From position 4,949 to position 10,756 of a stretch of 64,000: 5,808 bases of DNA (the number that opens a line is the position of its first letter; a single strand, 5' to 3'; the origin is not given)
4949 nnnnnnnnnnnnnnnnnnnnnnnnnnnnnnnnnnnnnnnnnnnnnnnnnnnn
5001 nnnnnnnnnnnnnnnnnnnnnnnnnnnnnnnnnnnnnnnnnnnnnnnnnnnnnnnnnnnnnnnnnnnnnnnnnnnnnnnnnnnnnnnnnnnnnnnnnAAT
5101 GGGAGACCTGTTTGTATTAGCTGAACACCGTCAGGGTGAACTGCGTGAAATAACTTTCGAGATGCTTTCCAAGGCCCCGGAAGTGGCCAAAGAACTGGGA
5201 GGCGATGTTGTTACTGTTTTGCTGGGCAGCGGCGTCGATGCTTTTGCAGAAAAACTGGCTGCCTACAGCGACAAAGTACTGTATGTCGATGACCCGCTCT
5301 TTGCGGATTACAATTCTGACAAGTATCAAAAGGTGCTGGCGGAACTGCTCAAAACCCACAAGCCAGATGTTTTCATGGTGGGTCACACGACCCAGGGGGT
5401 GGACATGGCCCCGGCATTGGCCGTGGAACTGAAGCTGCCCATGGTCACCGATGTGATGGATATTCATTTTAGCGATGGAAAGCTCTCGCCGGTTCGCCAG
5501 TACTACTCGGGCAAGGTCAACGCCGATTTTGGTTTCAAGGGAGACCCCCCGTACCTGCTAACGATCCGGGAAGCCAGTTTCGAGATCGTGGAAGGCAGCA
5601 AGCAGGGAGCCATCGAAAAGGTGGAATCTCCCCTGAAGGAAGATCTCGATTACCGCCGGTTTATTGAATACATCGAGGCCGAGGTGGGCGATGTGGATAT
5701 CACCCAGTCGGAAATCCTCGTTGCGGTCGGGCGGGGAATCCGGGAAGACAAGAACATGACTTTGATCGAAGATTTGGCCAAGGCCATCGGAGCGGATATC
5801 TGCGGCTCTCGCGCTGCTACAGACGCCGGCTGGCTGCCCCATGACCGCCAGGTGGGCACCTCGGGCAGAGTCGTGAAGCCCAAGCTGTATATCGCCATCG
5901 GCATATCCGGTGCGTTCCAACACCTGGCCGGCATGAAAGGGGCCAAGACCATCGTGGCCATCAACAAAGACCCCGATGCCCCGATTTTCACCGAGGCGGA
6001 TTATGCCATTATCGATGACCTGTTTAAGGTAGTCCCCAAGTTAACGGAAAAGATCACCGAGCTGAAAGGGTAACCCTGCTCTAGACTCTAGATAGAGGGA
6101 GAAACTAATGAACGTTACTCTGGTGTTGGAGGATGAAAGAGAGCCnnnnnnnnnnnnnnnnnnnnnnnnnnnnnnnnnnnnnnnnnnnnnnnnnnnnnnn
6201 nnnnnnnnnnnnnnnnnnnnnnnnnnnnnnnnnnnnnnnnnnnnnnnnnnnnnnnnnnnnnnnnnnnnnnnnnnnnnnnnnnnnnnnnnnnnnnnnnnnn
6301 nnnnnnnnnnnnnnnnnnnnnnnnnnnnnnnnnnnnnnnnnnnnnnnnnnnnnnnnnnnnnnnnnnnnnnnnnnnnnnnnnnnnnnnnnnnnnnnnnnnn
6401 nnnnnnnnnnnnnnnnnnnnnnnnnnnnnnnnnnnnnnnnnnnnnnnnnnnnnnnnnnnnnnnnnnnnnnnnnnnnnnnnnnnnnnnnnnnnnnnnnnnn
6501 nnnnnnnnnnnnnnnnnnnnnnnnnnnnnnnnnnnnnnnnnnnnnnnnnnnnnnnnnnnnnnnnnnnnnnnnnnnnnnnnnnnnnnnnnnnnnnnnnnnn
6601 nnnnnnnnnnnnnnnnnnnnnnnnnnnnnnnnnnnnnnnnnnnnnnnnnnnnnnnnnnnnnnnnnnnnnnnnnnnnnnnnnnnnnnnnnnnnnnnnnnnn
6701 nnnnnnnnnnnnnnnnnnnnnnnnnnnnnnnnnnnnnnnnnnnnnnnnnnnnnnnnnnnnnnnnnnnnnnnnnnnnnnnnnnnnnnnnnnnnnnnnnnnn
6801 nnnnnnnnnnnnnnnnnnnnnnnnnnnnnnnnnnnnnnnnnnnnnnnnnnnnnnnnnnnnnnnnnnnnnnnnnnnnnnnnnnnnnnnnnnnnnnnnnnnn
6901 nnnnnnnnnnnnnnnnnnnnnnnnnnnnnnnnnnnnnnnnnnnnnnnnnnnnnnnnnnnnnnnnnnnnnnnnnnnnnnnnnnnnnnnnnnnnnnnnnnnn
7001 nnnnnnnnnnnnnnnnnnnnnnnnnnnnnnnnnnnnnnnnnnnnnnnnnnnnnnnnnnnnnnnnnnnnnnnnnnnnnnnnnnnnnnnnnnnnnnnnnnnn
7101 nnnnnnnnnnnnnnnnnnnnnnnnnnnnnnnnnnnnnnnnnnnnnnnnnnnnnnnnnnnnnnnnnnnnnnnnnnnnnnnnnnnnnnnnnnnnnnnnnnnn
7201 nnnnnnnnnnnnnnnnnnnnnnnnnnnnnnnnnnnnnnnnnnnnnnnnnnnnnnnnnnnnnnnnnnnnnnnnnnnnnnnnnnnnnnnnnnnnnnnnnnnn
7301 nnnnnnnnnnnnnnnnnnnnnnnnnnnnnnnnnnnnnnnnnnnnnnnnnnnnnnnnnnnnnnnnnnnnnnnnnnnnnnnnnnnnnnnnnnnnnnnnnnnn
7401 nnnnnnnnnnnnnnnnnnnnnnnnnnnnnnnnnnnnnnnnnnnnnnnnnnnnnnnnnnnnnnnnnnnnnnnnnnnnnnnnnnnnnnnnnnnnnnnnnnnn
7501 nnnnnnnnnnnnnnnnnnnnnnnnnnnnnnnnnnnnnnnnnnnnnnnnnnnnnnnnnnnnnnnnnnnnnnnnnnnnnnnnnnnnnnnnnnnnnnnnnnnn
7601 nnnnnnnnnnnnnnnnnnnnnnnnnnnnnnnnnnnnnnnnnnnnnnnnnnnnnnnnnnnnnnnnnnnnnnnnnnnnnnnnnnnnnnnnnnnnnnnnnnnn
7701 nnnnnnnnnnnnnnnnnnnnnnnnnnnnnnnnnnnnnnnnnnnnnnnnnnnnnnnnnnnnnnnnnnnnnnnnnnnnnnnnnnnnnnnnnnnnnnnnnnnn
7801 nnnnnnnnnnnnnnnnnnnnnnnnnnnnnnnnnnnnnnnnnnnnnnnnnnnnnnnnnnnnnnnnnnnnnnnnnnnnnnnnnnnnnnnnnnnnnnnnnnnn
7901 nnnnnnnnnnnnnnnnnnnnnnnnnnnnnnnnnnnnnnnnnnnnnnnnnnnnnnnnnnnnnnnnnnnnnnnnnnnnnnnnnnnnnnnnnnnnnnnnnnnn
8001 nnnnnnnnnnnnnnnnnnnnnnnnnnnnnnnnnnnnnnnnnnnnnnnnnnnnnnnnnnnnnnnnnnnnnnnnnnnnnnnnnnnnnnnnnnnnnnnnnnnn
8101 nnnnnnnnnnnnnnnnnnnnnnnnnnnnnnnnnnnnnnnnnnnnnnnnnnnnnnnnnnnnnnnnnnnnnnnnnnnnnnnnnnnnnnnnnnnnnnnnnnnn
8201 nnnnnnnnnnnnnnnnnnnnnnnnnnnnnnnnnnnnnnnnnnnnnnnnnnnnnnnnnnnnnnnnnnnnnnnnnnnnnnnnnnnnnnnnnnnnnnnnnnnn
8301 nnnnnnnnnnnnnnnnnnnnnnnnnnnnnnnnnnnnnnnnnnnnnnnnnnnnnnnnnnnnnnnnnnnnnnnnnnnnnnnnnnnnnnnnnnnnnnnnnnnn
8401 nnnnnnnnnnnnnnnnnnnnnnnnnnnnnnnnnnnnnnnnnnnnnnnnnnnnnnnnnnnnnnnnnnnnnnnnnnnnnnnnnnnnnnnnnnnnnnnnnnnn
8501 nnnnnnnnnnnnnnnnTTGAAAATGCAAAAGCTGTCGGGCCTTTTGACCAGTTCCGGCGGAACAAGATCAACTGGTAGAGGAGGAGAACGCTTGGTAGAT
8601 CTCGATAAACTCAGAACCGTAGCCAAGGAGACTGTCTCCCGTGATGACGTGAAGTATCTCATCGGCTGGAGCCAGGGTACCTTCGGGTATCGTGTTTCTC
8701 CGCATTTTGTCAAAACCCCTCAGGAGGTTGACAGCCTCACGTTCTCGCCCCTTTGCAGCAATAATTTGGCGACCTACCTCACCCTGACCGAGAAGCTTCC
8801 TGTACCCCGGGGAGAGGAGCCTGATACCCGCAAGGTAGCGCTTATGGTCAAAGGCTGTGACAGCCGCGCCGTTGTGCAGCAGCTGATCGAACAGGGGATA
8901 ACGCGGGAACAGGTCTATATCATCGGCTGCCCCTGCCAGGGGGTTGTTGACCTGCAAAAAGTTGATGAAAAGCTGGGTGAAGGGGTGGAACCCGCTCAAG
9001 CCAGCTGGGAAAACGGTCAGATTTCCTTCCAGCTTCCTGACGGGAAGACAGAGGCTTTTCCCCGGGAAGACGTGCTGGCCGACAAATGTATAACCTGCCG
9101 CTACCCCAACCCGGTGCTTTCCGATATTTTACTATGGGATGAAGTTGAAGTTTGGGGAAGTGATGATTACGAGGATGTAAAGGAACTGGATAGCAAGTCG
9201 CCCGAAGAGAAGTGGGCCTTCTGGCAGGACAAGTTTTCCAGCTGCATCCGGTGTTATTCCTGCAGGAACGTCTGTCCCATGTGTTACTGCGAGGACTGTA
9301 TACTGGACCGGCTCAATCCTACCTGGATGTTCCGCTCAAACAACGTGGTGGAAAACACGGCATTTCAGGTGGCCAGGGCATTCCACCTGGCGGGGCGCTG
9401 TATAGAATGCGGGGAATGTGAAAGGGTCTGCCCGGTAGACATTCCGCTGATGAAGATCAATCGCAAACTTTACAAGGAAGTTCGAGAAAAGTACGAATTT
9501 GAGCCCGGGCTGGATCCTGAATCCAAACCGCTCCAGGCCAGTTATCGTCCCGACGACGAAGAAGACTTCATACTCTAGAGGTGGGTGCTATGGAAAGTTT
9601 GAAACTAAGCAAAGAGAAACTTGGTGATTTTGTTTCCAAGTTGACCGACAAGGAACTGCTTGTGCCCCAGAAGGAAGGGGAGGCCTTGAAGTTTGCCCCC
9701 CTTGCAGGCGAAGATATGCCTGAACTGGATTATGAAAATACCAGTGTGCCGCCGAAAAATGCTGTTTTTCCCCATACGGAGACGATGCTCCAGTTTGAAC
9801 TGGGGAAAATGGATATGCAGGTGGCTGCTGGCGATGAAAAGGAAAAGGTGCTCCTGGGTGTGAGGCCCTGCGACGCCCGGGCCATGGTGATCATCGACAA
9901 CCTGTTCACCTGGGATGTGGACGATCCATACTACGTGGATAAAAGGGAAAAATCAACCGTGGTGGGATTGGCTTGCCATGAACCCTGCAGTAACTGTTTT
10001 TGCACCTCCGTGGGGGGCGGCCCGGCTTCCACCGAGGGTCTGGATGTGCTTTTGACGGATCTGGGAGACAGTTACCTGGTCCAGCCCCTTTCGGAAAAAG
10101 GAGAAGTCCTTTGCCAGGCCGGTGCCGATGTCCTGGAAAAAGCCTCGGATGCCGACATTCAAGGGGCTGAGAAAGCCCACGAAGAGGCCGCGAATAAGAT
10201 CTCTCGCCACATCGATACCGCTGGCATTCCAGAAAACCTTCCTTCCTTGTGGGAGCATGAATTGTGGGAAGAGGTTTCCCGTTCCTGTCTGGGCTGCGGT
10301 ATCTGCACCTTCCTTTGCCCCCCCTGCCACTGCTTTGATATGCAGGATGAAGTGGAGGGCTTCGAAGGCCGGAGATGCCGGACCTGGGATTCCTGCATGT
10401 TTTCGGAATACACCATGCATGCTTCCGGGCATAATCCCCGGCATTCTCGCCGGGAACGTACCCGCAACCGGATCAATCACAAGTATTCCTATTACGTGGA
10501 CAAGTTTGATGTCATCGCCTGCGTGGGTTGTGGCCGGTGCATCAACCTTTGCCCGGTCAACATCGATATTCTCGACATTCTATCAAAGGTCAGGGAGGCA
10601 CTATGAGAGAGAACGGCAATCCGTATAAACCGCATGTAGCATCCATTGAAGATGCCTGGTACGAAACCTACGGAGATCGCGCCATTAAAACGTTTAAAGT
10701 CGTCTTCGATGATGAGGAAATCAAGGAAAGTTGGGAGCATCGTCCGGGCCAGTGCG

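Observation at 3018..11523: Composite HdrD-like / EtfBA / HdrA / FlxDCBA operon: candidate uncharacterised double-module electron-bifurcating complex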

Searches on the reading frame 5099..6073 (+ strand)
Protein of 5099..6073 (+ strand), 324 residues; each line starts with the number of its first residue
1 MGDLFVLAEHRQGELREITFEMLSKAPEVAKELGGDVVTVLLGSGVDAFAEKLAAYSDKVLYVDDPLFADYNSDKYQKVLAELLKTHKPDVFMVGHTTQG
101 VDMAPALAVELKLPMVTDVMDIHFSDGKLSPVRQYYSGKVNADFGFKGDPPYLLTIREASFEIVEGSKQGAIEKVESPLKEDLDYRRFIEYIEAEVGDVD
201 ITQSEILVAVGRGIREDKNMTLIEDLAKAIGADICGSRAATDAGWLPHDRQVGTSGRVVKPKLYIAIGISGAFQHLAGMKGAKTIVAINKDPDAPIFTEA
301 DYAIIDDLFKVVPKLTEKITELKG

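Call 3: search_protein_families(library=pfam, proteins=[window:5099-6073:+], max_evalue=0.001)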
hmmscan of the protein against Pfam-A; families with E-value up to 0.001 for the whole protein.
window:5099-6073:+ (324 aa): 2 families
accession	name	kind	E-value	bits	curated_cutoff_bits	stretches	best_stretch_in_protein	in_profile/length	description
PF01012.27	ETF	-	6.8e-38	130.7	26.7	1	5-177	2-178/181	Electron transfer flavoprotein domain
PF00766.25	ETF_alpha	-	4.7e-34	116.7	27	1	200-280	1-81/81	Electron transfer flavoprotein FAD-binding domain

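Call 4: search_protein_families(library=ncbifam, proteins=[window:5099-6073:+], max_evalue=0.00001)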
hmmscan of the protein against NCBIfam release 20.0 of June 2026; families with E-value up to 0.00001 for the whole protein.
window:5099-6073:+ (324 aa): 5 families
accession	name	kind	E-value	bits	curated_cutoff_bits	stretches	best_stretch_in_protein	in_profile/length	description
NF042970.1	AcrlCoAredClosAcrA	equivalog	8.4e-71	238.9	600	2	167-321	202-359/360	acryloyl-CoA reductase electron transfer subunit beta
NF038209.1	mft_etfA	equivalog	4e-44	151.2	240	1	26-318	16-301/303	mycofactocin-associated electron transfer flavoprotein alpha subunit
NF008884.0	PRK11916.1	equivalog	1e-39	136.8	528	1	49-320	40-311/312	electron transfer flavoprotein subunit alpha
NF002889.0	PRK03363.1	equivalog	1.4e-39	136.2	549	1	69-319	60-311/313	electron transfer flavoprotein subunit alpha/FixB family protein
NF051845.1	EtFlavAlphaProt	equivalog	2.1e-30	106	600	1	6-321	95-401/406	electron transfer flavoprotein subunit alpha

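Call 33: search_solved_structures(query=window:5099-6073:+, max_evalue=1e-10, show_alignments=1)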
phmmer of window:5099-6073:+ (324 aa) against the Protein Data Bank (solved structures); distinct sequences matched with E-value up to 1e-10: 14.
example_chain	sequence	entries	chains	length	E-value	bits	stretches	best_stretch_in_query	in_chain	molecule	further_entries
6fah_A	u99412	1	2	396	5.1e-62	213.2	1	4-321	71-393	Caffeyl-CoA reductase-Etf complex subunit CarE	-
1o94_D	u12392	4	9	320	5e-60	206.7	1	4-316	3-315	ELECTRON TRANSFER FLAVOPROTEIN ALPHA-SUBUNIT | ELECTRON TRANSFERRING FLAVOPROTEIN ALPHA-SUBUNIT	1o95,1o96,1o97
3clu_D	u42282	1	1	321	7.6e-60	206.1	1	2-316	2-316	Electron transfer flavoprotein subunit alpha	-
3clt_D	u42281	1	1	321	1.5e-59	205.2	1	2-316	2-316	Electron transfer flavoprotein subunit alpha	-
3clr_D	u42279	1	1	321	2e-59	204.7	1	2-316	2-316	Electron transfer flavoprotein subunit alpha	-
3cls_D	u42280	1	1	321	3.1e-59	204.1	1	2-316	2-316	Electron transfer flavoprotein subunit alpha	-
5ol2_A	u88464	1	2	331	9.2e-59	202.5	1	1-320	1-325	Electron transfer flavoprotein large subunit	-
4kpu_A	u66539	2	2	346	2.4e-54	188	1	3-322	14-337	Electron transfer flavoprotein alpha subunit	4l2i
7koe_B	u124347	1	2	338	3.7e-53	184.1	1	4-322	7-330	Electron transfer flavoprotein, alpha subunit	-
7qh2_A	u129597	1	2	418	4e-52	180.7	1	5-317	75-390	Lactate dehydrogenase (NAD(+),ferredoxin) subunit LctC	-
1efv_A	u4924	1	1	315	3.1e-49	171.2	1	4-319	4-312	ELECTRON TRANSFER FLAVOPROTEIN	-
1t9g_R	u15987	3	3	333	5e-49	170.6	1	5-319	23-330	Electron transfer flavoprotein alpha-subunit, mitochondrial | Electron transfer flavoprotein alpha-subunit, mitochondrial precursor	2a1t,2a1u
1efp_A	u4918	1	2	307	3.4e-43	151.4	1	22-318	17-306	PROTEIN (ELECTRON TRANSFER FLAVOPROTEIN)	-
5ow0_A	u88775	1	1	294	2.5e-36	128.9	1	61-319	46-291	Electron transfer flavoprotein, alpha subunit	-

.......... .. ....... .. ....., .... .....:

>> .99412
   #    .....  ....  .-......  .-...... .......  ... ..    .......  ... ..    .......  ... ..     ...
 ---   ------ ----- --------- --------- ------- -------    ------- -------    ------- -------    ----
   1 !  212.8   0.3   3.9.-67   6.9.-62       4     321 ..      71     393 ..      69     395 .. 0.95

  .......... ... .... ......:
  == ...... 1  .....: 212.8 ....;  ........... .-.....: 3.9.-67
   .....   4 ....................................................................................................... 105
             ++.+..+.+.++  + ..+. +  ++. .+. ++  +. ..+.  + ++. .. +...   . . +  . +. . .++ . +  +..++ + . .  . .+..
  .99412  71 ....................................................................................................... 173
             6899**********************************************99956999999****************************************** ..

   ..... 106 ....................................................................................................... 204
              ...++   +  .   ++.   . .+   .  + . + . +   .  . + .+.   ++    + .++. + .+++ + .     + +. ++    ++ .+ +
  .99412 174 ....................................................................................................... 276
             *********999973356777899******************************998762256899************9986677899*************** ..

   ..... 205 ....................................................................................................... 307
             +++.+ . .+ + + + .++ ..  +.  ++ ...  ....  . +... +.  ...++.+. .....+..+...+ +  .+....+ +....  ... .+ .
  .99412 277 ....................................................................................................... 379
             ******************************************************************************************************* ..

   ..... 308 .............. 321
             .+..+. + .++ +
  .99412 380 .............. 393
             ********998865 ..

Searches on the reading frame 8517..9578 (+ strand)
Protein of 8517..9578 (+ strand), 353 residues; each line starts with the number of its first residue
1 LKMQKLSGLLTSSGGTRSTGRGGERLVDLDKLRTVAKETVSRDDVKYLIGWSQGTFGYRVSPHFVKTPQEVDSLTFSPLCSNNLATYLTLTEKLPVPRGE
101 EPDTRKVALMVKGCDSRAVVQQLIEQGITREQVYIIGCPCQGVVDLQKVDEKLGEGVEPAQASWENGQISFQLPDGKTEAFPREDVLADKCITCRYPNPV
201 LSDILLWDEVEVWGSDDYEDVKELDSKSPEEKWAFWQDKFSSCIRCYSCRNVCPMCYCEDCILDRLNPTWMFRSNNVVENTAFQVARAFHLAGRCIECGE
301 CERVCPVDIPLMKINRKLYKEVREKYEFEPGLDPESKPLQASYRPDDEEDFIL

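Call 3: search_protein_families(library=pfam, proteins=[window:8517-9578:+], max_evalue=0.001)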
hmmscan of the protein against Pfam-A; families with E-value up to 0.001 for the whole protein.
window:8517-9578:+ (353 aa): 10 families
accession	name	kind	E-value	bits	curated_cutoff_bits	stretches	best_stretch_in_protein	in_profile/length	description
PF12797.12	Fer4_2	-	2.2e-08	33.9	24.5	1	240-254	7-21/22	4Fe-4S binding domain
PF00037.32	Fer4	-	2.9e-07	30.4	21.1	1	293-309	6-22/24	4Fe-4S binding domain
PF13534.11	Fer4_17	-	5.6e-07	30.4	22.2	1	242-309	1-60/61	4Fe-4S dicluster domain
PF13237.11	Fer4_10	-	5.7e-06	26.6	25.5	1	240-306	6-53/53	4Fe-4S dicluster domain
PF13187.11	Fer4_9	-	7.7e-06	26.3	27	1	243-308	2-50/52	4Fe-4S dicluster domain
PF13183.11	Fer4_8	-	9.5e-06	26.5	27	1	241-309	3-68/68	4Fe-4S dicluster domain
PF14697.11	Fer4_21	-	0.00013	22.5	35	0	292-308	38-55/59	4Fe-4S dicluster domain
PF13746.11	Fer4_18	-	0.00024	21.7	27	0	287-311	53-77/114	4Fe-4S dicluster domain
PF12800.12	Fer4_4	-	0.00025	21.6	24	0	293-307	2-16/17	4Fe-4S binding domain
PF12837.12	Fer4_6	-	0.0009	19.5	25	1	293-309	7-23/24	4Fe-4S binding domain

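Call 4: search_protein_families(library=ncbifam, proteins=[window:8517-9578:+], max_evalue=0.00001)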
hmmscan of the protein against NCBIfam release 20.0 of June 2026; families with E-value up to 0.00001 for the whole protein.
window:8517-9578:+ (353 aa): 3 families
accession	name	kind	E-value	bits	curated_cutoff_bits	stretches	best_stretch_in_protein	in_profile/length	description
NF003454.1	PRK05035.1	equivalog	1.2e-08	34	345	1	238-325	364-438/556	electron transport complex subunit RsxC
TIGR01945.1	rnfC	subfamily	1.3e-07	30.5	245.95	1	238-325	360-434/435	RnfABCDGE type electron transport complex subunit C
NF041837.1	rnfC_Methano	equivalog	5.5e-07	28.8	650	1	236-326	353-430/438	Rnf electron transport complex subunit RnfC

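Call 73: search_protein_families(library=pfam, proteins=[window:8592-9578:+], max_evalue=1)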
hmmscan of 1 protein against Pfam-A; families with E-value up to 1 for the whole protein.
window:8592-9578:+ (328 aa): 15 families
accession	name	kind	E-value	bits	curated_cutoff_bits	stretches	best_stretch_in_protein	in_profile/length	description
PF12797.12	Fer4_2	-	1.7e-08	34.3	24.5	2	215-229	7-21/22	4Fe-4S binding domain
PF00037.32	Fer4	-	2.2e-07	30.8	21.1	2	268-284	6-22/24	4Fe-4S binding domain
PF13534.11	Fer4_17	-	3.8e-07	31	22.2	2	217-284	1-60/61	4Fe-4S dicluster domain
PF13237.11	Fer4_10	-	4.5e-06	26.9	25.5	1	215-281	6-53/53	4Fe-4S dicluster domain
PF13187.11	Fer4_9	-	4.6e-06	27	27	2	218-283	2-50/52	4Fe-4S dicluster domain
PF13183.11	Fer4_8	-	1.1e-05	26.3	27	1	216-284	3-68/68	4Fe-4S dicluster domain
PF14697.11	Fer4_21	-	9.3e-05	22.9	35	1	267-283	38-55/59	4Fe-4S dicluster domain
PF13746.11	Fer4_18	-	0.00019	22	27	2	262-286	53-77/114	4Fe-4S dicluster domain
PF12800.12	Fer4_4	-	0.00019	21.9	24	2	268-282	2-16/17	4Fe-4S binding domain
PF12837.12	Fer4_6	-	0.00082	19.7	25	1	268-284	7-23/24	4Fe-4S binding domain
PF12838.12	Fer4_7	-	0.00091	20.1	27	2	269-284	1-16/52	4Fe-4S dicluster domain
PF12798.12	Fer4_3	-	0.0019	19.3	27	2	270-284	1-15/15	4Fe-4S binding domain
PF04432.18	FrhB_FdhB_C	-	0.0062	16.9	23.3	1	80-183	2-112/150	Coenzyme F420 hydrogenase/dehydrogenase, beta subunit C terminus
PF13484.11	Fer4_16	-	0.04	15.1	30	1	218-282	2-65/66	4Fe-4S double cluster binding domain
PF17179.9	Fer4_22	-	0.085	14.2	27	0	217-236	1-20/95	4Fe-4S dicluster domain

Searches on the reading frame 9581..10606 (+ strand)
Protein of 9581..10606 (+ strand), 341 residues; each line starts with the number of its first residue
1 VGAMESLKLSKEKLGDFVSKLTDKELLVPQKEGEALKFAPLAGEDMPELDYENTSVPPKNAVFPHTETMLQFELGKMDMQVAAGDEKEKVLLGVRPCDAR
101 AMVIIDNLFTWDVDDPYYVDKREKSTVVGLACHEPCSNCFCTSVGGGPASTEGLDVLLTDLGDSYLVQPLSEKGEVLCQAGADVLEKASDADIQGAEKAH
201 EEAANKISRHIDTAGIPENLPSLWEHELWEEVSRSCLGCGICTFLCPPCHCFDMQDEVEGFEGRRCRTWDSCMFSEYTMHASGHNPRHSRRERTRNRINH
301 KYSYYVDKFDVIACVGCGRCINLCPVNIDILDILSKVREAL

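Call 3: search_protein_families(library=pfam, proteins=[window:9581-10606:+], max_evalue=0.001)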
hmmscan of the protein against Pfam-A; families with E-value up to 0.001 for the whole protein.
window:9581-10606:+ (341 aa): 8 families
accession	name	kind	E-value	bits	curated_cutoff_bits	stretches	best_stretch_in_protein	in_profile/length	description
PF17179.9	Fer4_22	-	2e-32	112.3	27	1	235-328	1-95/95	4Fe-4S dicluster domain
PF00037.32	Fer4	-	1.6e-05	25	21.1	1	313-327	7-21/24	4Fe-4S binding domain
PF13746.11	Fer4_18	-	3.3e-05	24.5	27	1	270-332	16-79/114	4Fe-4S dicluster domain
PF13237.11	Fer4_10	-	0.00037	20.8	25.5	0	309-326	4-21/53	4Fe-4S dicluster domain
PF12797.12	Fer4_2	-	0.00055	20.2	24.5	0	308-326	4-22/22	4Fe-4S binding domain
PF25160.1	LdpA_Fe-S-bd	-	0.00056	20.1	27.6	1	311-327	23-41/49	LdpA Fe-S cluster-binding domain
PF14697.11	Fer4_21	-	0.00079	20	35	0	313-326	40-53/59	4Fe-4S dicluster domain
PF13484.11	Fer4_16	-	0.00094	20.4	30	0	313-327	52-66/66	4Fe-4S double cluster binding domain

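Call 4: search_protein_families(library=ncbifam, proteins=[window:9581-10606:+], max_evalue=0.00001)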
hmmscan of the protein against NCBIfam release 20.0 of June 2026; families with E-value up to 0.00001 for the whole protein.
window:9581-10606:+ (341 aa): 5 families
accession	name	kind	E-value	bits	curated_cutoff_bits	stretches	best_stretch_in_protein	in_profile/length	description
NF040829.1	sulfhyd_ShyB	equivalog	3.9e-63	213.5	690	1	4-341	1-333/334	NAD(P)-dependent hydrogenase/sulfhydrogenase 2 subunit beta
NF040833.1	sulfhyd_HydB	equivalog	4.6e-57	193.5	750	1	4-334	1-332/367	NADPH-dependent hydrogenase/sulfhydrogenase 1 subunit beta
TIGR02910.1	sulfite_red_A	equivalog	2.1e-45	155.4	323.15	1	47-339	50-328/334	anaerobic sulfite reductase subunit AsrA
NF038196.1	ferrodoxin_EFR1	subfamily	1.2e-06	28.7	75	0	182-272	134-220/242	EFR1 family ferrodoxin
NF040612.1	F420_dehyd_FpoI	exception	4.6e-06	26.5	180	0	297-327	28-57/135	F420H2 dehydrogenase subunit FpoI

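Call 71: search_solved_structures(query=window:9590-10606:+, max_evalue=0.001)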
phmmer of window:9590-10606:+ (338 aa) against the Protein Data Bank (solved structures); distinct sequences matched with E-value up to 0.001: 4.
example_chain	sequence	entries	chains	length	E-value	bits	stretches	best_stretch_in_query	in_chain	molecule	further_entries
9nez_B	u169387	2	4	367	2.2e-53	184.8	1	3-332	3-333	Sulfhydrogenase 1 subunit beta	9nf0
8rvu_E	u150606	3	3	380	1e-05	28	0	190-253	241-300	Formate dehydrogenase, beta subunit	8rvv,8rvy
9t1s_M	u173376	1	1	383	1.5e-05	27.4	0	309-336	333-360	formate dehydrogenase (coenzyme F420)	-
8rja_F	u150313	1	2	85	0.00094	21.6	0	228-249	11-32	NAD(P)H-quinone oxidoreductase subunit I, chloroplastic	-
